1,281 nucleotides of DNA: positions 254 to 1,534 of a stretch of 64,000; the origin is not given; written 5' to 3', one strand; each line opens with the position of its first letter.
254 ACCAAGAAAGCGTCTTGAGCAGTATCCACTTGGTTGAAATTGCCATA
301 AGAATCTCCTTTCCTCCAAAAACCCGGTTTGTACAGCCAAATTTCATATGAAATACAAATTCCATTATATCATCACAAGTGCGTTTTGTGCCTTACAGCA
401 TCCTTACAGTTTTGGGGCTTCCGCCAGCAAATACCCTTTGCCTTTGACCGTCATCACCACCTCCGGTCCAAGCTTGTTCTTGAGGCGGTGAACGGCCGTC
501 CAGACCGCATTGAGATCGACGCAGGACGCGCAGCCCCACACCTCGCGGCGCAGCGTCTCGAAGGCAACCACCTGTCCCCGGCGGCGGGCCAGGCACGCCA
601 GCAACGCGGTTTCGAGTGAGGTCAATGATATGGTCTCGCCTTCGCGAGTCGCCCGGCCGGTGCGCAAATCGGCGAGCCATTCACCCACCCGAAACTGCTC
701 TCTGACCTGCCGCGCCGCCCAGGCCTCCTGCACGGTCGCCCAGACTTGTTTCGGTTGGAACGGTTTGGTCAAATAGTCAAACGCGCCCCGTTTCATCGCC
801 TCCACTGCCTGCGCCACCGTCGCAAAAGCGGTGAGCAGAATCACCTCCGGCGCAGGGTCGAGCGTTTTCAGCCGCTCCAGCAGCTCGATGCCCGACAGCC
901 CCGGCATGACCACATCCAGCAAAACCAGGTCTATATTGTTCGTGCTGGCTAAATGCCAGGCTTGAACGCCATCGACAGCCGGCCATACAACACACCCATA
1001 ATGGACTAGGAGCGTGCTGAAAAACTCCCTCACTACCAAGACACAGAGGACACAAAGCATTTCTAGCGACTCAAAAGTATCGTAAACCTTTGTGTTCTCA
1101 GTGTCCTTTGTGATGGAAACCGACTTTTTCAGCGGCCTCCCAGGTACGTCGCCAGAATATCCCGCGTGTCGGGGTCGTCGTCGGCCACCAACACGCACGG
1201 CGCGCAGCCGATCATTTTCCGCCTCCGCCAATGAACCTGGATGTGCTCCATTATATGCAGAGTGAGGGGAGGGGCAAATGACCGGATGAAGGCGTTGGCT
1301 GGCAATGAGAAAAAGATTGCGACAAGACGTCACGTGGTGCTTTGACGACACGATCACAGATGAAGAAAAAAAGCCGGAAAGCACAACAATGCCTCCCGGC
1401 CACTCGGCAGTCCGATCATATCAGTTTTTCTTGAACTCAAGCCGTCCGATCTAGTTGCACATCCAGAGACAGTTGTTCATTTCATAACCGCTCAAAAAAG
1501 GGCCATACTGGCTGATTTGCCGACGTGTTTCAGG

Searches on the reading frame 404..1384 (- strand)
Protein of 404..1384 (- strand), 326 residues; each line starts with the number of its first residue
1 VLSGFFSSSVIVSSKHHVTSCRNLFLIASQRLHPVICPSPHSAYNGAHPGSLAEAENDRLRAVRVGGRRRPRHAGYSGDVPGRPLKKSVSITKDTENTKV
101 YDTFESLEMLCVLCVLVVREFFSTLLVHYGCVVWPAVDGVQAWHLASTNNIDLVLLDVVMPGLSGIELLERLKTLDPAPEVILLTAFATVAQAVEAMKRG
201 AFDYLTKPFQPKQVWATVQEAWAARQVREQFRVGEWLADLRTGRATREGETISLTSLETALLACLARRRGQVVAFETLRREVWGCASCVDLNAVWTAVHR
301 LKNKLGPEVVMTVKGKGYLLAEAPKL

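Call 36: search_protein_families(library=pfam, proteins=[window:404-1384:-], max_evalue=0.01)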
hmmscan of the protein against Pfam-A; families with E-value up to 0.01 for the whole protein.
window:404-1384:- (326 aa): 2 families
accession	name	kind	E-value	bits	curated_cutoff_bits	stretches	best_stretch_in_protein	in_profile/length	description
PF00072.30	Response_reg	-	1.7e-24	86.6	30.2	1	118-218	10-110/111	Response regulator receiver domain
PF00486.34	Trans_reg_C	-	4.7e-16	59.1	26.2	1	249-320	1-77/77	Transcriptional regulatory protein, C terminal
